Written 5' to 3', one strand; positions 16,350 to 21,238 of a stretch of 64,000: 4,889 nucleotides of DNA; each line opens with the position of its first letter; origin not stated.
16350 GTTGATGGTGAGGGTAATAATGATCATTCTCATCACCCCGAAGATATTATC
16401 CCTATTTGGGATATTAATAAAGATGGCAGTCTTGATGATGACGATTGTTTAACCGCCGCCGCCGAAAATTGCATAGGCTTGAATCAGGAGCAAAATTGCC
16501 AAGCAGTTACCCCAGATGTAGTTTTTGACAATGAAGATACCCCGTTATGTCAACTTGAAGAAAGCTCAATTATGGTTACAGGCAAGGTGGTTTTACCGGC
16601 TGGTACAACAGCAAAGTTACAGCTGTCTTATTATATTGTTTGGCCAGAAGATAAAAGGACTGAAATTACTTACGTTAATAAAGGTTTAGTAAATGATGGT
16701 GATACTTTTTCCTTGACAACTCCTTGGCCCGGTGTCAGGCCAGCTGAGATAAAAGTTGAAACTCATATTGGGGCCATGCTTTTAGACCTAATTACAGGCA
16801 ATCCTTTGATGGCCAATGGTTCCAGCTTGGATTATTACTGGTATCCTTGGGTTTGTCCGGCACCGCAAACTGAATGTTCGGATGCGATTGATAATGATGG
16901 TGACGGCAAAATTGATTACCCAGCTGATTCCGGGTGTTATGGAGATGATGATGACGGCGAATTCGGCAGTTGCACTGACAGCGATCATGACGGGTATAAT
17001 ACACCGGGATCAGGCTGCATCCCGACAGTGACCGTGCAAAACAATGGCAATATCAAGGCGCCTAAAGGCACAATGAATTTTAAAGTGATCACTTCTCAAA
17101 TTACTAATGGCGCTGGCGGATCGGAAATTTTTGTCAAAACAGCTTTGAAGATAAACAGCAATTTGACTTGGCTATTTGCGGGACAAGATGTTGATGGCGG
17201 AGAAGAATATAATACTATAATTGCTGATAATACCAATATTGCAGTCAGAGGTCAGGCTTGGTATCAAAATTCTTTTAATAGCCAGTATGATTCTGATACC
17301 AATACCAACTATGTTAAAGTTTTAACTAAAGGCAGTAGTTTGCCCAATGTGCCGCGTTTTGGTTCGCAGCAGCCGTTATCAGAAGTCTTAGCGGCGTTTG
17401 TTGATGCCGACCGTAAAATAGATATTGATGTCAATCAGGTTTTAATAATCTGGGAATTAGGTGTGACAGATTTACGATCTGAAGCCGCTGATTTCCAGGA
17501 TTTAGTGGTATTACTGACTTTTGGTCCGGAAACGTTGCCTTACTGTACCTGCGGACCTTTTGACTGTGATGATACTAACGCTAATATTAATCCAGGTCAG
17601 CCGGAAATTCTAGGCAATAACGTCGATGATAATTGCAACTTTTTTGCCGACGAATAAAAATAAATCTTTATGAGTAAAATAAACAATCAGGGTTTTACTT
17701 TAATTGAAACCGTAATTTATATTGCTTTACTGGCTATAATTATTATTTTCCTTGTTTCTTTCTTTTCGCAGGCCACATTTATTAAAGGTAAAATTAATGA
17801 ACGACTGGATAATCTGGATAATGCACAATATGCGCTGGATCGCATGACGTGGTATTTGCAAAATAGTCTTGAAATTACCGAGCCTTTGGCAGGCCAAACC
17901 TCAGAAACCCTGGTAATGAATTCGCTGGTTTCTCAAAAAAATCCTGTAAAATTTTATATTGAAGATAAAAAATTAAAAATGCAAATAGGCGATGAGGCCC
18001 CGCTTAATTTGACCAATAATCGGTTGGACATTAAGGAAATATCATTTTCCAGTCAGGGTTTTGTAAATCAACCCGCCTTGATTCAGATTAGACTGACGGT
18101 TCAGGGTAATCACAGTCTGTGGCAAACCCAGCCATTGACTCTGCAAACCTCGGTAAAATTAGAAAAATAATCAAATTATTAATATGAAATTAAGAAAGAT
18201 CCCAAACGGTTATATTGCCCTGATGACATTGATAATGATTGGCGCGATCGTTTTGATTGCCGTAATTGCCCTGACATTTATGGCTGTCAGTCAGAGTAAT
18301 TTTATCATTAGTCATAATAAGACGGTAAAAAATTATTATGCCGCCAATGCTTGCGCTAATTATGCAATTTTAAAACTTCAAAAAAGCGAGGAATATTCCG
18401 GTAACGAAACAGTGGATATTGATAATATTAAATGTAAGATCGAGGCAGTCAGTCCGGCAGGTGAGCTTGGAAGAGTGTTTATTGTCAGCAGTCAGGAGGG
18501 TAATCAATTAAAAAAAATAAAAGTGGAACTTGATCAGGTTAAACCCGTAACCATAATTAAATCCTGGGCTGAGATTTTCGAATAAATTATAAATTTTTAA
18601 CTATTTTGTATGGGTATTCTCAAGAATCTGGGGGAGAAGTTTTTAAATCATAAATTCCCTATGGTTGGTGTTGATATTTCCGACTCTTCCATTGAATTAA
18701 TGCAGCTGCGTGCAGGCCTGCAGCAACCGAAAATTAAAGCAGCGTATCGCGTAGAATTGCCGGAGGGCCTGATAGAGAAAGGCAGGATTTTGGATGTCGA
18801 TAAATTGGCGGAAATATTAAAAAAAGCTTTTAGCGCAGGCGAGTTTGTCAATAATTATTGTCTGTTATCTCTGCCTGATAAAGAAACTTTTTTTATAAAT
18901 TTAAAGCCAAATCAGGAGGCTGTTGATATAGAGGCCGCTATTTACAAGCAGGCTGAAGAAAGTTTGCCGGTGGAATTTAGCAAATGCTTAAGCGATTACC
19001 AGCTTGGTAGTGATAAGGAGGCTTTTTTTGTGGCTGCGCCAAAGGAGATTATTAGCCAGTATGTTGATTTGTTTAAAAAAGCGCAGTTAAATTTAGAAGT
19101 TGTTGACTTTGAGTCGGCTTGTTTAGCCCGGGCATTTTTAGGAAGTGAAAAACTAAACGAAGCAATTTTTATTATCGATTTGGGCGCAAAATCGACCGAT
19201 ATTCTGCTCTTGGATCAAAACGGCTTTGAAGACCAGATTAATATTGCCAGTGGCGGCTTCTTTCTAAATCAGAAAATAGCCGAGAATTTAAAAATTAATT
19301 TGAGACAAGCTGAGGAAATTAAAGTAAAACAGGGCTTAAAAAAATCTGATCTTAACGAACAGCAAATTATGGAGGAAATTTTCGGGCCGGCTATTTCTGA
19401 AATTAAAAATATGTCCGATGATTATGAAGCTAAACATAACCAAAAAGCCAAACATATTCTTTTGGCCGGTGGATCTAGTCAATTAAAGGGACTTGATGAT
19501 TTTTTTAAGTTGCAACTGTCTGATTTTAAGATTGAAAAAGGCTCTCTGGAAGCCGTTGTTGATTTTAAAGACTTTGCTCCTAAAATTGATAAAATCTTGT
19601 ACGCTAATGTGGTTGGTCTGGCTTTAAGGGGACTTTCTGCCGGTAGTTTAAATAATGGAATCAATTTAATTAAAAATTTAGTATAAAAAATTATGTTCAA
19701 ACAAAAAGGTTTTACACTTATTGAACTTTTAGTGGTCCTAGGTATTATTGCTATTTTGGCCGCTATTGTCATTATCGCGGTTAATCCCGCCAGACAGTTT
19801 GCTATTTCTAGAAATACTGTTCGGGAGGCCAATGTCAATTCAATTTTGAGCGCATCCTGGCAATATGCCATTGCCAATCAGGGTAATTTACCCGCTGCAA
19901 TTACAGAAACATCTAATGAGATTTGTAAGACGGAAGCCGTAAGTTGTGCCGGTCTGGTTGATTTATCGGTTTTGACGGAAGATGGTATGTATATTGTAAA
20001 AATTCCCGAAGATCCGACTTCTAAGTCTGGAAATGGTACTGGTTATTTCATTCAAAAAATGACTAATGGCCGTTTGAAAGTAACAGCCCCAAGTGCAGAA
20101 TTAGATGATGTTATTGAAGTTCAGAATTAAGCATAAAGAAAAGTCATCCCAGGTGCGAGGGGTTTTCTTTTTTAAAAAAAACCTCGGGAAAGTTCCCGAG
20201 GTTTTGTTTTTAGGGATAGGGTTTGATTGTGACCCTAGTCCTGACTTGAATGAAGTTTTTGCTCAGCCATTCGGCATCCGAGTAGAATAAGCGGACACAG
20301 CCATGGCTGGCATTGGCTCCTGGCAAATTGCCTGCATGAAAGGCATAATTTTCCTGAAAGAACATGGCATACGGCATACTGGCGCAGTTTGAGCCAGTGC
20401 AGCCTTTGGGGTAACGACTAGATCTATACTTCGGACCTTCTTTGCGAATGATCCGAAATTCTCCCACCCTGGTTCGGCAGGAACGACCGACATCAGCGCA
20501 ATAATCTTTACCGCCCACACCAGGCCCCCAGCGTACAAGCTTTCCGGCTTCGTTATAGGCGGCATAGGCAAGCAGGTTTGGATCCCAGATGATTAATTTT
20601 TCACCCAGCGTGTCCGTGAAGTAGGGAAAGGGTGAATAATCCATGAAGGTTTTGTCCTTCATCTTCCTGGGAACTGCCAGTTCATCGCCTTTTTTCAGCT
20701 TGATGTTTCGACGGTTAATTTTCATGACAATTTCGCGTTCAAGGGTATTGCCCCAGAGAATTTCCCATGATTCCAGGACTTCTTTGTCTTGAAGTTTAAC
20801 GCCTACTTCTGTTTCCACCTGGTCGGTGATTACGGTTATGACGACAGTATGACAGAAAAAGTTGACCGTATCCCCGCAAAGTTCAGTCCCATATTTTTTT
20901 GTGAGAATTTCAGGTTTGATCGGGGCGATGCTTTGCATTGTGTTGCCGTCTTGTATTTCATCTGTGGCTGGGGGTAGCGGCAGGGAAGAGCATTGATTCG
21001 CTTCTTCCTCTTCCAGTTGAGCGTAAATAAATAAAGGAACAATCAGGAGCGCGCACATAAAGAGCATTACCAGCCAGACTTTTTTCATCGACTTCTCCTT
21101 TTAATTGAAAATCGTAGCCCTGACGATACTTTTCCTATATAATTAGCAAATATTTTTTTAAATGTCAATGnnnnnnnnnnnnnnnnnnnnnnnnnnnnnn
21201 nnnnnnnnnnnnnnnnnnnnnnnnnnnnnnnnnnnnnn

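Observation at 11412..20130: Type IV pilus/competence-like operon without secretin, containing a ~940-aa pilin fused to MopE/TSP3-like metal-binding and cysteine-rich repeats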

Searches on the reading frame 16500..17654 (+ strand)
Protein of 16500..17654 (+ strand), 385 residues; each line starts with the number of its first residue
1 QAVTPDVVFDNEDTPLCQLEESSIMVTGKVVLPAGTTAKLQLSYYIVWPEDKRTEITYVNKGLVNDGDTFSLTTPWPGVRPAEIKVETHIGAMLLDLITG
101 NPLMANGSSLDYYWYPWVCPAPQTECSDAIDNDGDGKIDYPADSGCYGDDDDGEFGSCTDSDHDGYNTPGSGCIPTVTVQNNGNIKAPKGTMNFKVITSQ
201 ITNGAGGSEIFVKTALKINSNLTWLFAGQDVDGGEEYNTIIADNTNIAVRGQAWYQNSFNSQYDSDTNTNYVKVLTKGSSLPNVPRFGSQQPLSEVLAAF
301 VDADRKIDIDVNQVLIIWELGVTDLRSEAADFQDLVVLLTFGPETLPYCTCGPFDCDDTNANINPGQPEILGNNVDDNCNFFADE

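Call 17: find_homologous_proteins(query=window:16500-17654:+, max_evalue=0.001)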
Query seq(385 aa) (385 aa): 83 proteins with E <= 0.001 among 2797 candidates.
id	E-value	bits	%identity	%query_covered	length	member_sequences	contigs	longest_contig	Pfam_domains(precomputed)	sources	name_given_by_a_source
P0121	3.2e-210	716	78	99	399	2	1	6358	PF11617.14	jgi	jgi:hypothetical protein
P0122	9.2e-163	560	60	100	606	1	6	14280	PF11617.14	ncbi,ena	-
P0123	2.2e-156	539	59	100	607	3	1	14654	PF11617.14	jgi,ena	-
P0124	8.9e-154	530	59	100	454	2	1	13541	PF11617.14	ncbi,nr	ncbi:hypothetical protein JW977_02210 [Candidatus Falkowbacteria bacterium]|nr:hypothetical protein 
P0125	3.7e-151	522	82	71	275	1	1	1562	PF11617.14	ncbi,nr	ncbi:MAG: putative metal-binding motif-containing protein, partial [Candidatus Parcubacteria bacteri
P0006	6.5e-146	505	59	100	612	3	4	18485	PF07963.18,PF11617.14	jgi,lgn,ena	-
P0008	3.0e-143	496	56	100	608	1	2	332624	PF11617.14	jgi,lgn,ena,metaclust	metaclust:\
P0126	5.5e-138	478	54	100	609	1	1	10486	PF07963.18,PF11617.14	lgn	-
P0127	7.2e-92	327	63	61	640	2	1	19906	PF21764.4,PF26182.1,PF11617.14,PF21461.4,PF22359.3,PF02368.25,PF27334.1,PF20578.5,PF26918.1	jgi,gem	-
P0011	9.1e-88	313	59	54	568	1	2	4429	PF11617.14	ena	-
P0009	2.7e-80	289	55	40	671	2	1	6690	PF11617.14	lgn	-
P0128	4.2e-54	202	49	59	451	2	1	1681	PF11617.14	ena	-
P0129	3.2e-37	147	44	28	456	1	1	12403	-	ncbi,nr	ncbi:MAG TPA: hypothetical protein VFS21_27460 [Roseiflexaceae bacterium]|nr:hypothetical protein [R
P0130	1.5e-29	121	52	31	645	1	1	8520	PF17789.8,PF02369.23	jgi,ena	-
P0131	2.2e-26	111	51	30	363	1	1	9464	-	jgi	jgi:hypothetical protein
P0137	2.6e-21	94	41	39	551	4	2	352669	-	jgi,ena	jgi:hypothetical protein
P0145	9.3e-16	76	37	42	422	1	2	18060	-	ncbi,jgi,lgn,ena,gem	-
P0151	2.2e-11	62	29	41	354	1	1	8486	PF07790.17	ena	-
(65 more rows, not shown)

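Call 59: find_encoding_contigs(protein=P0137, flank=6000, max_places=2)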
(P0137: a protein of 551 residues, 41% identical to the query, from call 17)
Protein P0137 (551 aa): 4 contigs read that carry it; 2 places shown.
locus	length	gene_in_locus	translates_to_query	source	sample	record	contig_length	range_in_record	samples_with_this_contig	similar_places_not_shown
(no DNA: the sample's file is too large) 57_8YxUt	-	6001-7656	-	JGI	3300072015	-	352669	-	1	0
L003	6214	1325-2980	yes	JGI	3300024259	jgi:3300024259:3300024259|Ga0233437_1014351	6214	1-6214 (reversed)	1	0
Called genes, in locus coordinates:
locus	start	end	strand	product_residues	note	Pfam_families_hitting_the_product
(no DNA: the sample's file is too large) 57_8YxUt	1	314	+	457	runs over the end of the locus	-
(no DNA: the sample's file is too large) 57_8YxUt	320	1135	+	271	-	PF03631:Virul_fac_BrkB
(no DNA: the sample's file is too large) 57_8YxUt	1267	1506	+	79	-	-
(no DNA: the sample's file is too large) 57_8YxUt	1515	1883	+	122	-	-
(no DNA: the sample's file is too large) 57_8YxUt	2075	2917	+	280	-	PF05448:AXE1 (faint), PF12146:Hydrolase_4, PF00561:Abhydrolase_1, PF12697:Abhydrolase_6, PF01738:DLH (faint), PF00326:Peptidase_S9 (faint)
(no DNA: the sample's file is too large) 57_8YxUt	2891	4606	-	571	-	PF01432:Peptidase_M3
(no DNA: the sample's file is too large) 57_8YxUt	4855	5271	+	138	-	-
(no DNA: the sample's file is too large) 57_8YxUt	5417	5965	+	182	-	PF07963:N_methyl (weak)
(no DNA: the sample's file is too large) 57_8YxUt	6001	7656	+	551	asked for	-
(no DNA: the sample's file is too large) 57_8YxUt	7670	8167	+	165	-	PF07963:N_methyl (weak)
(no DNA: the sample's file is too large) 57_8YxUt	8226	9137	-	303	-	PF02445:NadA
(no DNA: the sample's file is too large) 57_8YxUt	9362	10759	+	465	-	PF18083:PutA_N, PF01619:Pro_dh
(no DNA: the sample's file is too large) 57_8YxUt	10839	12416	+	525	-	PF00171:Aldedh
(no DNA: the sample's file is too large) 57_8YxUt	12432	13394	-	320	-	PF01032:FecCD, PF00950:ABC-3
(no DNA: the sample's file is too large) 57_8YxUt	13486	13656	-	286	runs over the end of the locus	PF01497:Peripla_BP_2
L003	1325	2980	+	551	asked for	-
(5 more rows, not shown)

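Call 60: find_encoding_contigs(protein=P0145, flank=6000, max_places=2)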
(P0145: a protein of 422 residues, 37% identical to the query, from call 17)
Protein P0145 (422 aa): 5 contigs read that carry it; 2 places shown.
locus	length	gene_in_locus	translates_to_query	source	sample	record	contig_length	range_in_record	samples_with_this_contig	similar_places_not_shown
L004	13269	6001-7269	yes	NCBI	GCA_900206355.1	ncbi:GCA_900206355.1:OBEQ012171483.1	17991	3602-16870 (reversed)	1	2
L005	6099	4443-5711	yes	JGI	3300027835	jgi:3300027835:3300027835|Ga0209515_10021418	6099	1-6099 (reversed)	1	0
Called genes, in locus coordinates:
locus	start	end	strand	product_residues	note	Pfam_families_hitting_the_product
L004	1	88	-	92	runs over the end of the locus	PF01371:Trp_repressor, PF13384:HTH_23 (weak)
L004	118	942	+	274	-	PF13000:Acatn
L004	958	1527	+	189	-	PF07690:MFS_1 (weak)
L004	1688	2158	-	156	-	PF20730:YetF_N (weak), PF04239:DUF421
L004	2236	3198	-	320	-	PF02401:LYTB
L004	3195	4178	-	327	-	PF02826:2-Hacid_dh_C (weak), PF02558:ApbA (weak), PF03435:Sacchrp_dh_NADP (faint), PF03446:NAD_binding_2, PF03807:F420_oxidored, PF21761:RedAm-like_C (weak), PF14833:NAD_binding_11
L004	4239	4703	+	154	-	-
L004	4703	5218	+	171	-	PF07963:N_methyl (weak)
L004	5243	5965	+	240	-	-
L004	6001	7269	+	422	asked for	-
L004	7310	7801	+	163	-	-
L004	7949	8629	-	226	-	PF03167:UDG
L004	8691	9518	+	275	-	PF04383:KilA-N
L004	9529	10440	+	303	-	PF00882:Zn_dep_PLPC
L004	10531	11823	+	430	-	PF03448:MgtE_N, PF00571:CBS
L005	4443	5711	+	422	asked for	-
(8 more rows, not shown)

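Call 61: find_encoding_contigs(protein=P0151, flank=6000, max_places=2)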
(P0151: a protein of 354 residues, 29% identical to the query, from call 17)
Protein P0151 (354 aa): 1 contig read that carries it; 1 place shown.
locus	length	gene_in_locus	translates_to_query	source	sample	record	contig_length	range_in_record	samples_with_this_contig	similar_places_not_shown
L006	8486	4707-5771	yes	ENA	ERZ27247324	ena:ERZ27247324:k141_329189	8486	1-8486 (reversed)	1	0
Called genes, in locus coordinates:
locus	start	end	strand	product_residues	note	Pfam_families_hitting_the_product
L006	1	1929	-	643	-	?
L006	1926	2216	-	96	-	-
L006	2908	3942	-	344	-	PF06325:PrmA (weak)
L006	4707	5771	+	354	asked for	PF07790:Pilin_N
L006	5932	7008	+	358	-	PF07790:Pilin_N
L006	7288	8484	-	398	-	?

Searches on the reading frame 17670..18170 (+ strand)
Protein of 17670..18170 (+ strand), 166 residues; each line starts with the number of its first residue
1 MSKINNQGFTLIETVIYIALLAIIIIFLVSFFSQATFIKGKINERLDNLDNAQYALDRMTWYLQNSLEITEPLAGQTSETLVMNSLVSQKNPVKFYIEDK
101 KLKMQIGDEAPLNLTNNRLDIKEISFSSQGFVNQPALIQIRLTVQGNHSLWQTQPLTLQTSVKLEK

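Call 3: search_protein_families(library=pfam, proteins=[window:17670-18170:+], max_evalue=0.01)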
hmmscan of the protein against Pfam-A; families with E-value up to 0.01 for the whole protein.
window:17670-18170:+ (166 aa): 1 family
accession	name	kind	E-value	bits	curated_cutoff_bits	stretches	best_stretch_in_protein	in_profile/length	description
PF07963.17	N_methyl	-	5e-06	26.3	21.2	1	5-28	3-26/27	Prokaryotic N-terminal methylation motif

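Call 4: search_protein_families(library=ncbifam, proteins=[window:17670-18170:+], max_evalue=0.01)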
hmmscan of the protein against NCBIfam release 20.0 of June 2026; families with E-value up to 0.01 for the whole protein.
window:17670-18170:+ (166 aa): 3 families
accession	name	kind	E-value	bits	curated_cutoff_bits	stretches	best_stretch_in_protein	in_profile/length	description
NF041013.1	T4P_ComGE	equivalog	2.3e-05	24.4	49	1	5-58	2-55/83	competence type IV pilus minor pilin ComGE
TIGR02599.1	TIGR02599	subfamily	0.00038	19.8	256.5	1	8-65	1-58/361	Verru_Chthon cassette protein C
NF041002.1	pilin_ComGF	equivalog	0.0075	16.5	80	1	6-43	1-38/139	competence type IV pilus minor pilin ComGF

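Call 55: search_protein_families(library=pfam, proteins=[window:17670-18170:+], max_evalue=5)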
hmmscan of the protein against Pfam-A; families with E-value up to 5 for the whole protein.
window:17670-18170:+ (166 aa): 2 families
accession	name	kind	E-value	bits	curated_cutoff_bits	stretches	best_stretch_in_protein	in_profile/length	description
PF07963.17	N_methyl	-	5e-06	26.3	21.2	1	5-28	3-26/27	Prokaryotic N-terminal methylation motif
PF16964.10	TadF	-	0.039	14.3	27.3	1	4-105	4-101/178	Putative tight adherence pilin protein F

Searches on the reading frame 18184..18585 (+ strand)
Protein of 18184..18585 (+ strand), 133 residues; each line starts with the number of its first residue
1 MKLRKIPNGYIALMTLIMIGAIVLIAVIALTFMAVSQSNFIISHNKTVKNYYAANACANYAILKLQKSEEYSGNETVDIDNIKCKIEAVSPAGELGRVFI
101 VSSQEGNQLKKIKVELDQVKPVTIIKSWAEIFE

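Call 3: search_protein_families(library=pfam, proteins=[window:18184-18585:+], max_evalue=0.01)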
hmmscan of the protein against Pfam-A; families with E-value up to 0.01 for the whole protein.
window:18184-18585:+ (133 aa): 0 families

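Call 4: search_protein_families(library=ncbifam, proteins=[window:18184-18585:+], max_evalue=0.01)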
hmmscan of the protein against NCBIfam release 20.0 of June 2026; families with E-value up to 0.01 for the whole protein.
window:18184-18585:+ (133 aa): 0 families

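Call 55: search_protein_families(library=pfam, proteins=[window:18184-18585:+], max_evalue=5)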
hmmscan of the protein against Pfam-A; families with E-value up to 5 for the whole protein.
window:18184-18585:+ (133 aa): 3 families
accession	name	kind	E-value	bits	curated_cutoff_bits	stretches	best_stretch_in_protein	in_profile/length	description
PF05751.16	FixH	-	0.074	13.5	23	1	14-93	8-84/150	FixH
PF20377.3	DUF6672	-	0.49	10.6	24.3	1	15-55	9-48/152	Family of unknown function (DUF6672)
PF19084.5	DUF5775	-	0.67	10.8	28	1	15-38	8-31/81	Family of unknown function (DUF5775)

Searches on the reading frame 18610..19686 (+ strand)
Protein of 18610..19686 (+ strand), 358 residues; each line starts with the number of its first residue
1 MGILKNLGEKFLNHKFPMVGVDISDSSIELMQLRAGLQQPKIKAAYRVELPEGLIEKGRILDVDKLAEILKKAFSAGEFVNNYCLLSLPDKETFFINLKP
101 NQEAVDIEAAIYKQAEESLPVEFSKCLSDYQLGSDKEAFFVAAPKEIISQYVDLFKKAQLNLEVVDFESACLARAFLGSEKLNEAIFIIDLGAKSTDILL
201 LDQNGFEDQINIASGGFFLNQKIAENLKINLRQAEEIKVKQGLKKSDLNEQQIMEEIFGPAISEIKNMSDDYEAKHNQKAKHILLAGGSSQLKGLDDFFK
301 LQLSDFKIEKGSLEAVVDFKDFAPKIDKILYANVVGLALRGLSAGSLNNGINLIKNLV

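Call 3: search_protein_families(library=pfam, proteins=[window:18610-19686:+], max_evalue=0.01)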
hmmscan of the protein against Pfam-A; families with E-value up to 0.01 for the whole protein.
window:18610-19686:+ (358 aa): 4 families
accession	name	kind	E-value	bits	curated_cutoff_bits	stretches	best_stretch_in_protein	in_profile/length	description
PF11104.14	PilM_2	-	4.1e-25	88.9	27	1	20-304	1-299/340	Type IV pilus assembly protein PilM;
PF14450.12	FtsA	-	2.5e-09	38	31.8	1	188-304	2-105/127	Cell division protein FtsA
PF08841.16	DDR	-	0.00019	21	24.6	1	158-239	107-189/328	Diol dehydratase reactivase ATPase-like domain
PF06723.19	MreB_Mbl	-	0.00019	20.8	27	0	184-259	145-224/327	MreB/Mbl protein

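Call 4: search_protein_families(library=ncbifam, proteins=[window:18610-19686:+], max_evalue=0.01)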
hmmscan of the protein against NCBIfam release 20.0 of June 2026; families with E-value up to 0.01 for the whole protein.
window:18610-19686:+ (358 aa): 9 families
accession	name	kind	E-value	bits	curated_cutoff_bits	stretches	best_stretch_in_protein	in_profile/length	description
TIGR01175.1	pilM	subfamily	1.1e-30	106.8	133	1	18-342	5-348/348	type IV pilus assembly protein PilM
NF045709.1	Amuc_1101_fam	equivalog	5.7e-18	65.1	650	1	95-348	85-356/608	Amuc_1101 family PilM-like pilus complex protein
TIGR01174.1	ftsA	equivalog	4.6e-14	52.3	175.85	1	140-253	152-265/371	cell division protein FtsA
NF011660.0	PRK15080.1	equivalog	6.5e-08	32.1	182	1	181-303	139-251/277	ethanolamine utilization protein EutJ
NF040964.1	MamK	subfamily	3.3e-06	26.4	400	0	178-229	139-191/335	MamK family actin-like protein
TIGR02529.1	EutJ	subfamily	4.3e-06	26.4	152.1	1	187-303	111-218/239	ethanolamine utilization protein EutJ family protein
TIGR04491.1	reactive_PduG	equivalog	0.0015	17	400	1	156-238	377-460/599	diol dehydratase reactivase subunit alpha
NF007009.0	PRK09472.1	equivalog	0.0054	15.8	409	0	150-248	170-268/420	cell division protein FtsA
NF010539.0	PRK13927.1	subfamily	0.0073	15.2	293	0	185-254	152-227/339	rod shape-determining protein MreB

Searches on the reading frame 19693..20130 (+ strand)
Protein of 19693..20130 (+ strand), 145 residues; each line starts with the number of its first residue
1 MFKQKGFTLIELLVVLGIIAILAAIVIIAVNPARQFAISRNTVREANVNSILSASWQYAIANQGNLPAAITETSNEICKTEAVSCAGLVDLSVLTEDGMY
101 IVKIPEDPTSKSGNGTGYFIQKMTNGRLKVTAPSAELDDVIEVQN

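Call 3: search_protein_families(library=pfam, proteins=[window:19693-20130:+], max_evalue=0.01)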
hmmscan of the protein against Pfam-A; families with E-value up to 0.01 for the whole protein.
window:19693-20130:+ (145 aa): 1 family
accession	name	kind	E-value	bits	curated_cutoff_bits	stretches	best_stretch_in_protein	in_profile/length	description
PF07963.17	N_methyl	-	8.9e-10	38.2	21.2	1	1-26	1-26/27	Prokaryotic N-terminal methylation motif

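Call 4: search_protein_families(library=ncbifam, proteins=[window:19693-20130:+], max_evalue=0.01)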
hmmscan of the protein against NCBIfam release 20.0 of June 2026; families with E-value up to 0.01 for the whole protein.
window:19693-20130:+ (145 aa): 11 families
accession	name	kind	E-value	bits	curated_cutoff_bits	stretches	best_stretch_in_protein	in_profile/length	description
TIGR02532.1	IV_pilin_GFxxxE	domain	5.5e-09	35.5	16.3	1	4-27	1-24/24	prepilin-type N-terminal cleavage/methylation domain-containing protein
NF007862.0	PRK10574.1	equivalog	9.3e-08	32.3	138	1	1-30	1-30/145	prepilin peptidase-dependent pilin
TIGR01708.2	typeII_sec_gspH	equivalog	9.8e-08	32.2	80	1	4-34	1-31/169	type II secretion system minor pseudopilin GspH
NF040999.1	pilin_ComGC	equivalog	6e-07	29.6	75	1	4-65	1-60/84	competence type IV pilus major pilin ComGC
TIGR01710.1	typeII_sec_gspG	equivalog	2.9e-06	27.3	88.85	1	5-68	1-61/134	type II secretion system major pseudopilin GspG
NF040982.1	ComGD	equivalog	8.7e-06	26.2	70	1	4-78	1-73/139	competence type IV pilus minor pilin ComGD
NF041775.1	typeIV_PilA_Myxo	equivalog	2.1e-05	24.6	400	1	4-51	10-55/214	type IV pilin protein PilA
NF041013.1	T4P_ComGE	equivalog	3.6e-05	23.8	49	1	3-31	2-30/83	competence type IV pilus minor pilin ComGE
TIGR02596.1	TIGR02596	subfamily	0.00033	20.8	70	1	7-33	1-27/196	Verru_Chthon cassette protein D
NF007800.0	PRK10506.1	equivalog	0.00033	20.5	158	1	2-26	6-30/163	prepilin peptidase-dependent protein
TIGR01707.1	gspI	equivalog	0.0004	20.8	44.35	1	6-35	1-30/101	type II secretion system minor pseudopilin GspI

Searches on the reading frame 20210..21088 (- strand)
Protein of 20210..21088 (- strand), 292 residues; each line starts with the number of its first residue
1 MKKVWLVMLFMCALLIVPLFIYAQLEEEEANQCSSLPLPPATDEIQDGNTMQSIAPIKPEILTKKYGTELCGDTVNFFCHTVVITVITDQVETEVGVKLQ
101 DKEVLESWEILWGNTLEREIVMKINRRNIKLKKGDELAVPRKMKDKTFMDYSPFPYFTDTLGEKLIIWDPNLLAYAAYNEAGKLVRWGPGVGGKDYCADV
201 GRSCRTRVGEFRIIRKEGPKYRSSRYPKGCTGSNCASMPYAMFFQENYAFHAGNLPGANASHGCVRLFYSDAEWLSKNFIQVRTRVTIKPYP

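Call 3: search_protein_families(library=pfam, proteins=[window:20210-21088:-], max_evalue=0.01)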
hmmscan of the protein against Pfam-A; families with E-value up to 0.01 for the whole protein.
window:20210-21088:- (292 aa): 1 family
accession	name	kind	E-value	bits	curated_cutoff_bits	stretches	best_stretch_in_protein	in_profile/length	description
PF03734.19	YkuD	-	1.2e-12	49.1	23.4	1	177-288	15-146/146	L,D-transpeptidase catalytic domain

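Call 4: search_protein_families(library=ncbifam, proteins=[window:20210-21088:-], max_evalue=0.01)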
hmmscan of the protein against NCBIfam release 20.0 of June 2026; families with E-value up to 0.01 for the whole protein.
window:20210-21088:- (292 aa): 3 families
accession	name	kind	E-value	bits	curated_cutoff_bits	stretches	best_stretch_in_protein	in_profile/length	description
NF004785.0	PRK06132.1-2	subfamily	1.6e-07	30.9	169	1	206-268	97-152/353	hypothetical protein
NF009120.0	PRK12472.1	subfamily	2.3e-07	30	369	1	206-278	88-153/508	hypothetical protein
NF004787.0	PRK06132.1-4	equivalog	2.7e-06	26.4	409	1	233-272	111-151/347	hypothetical protein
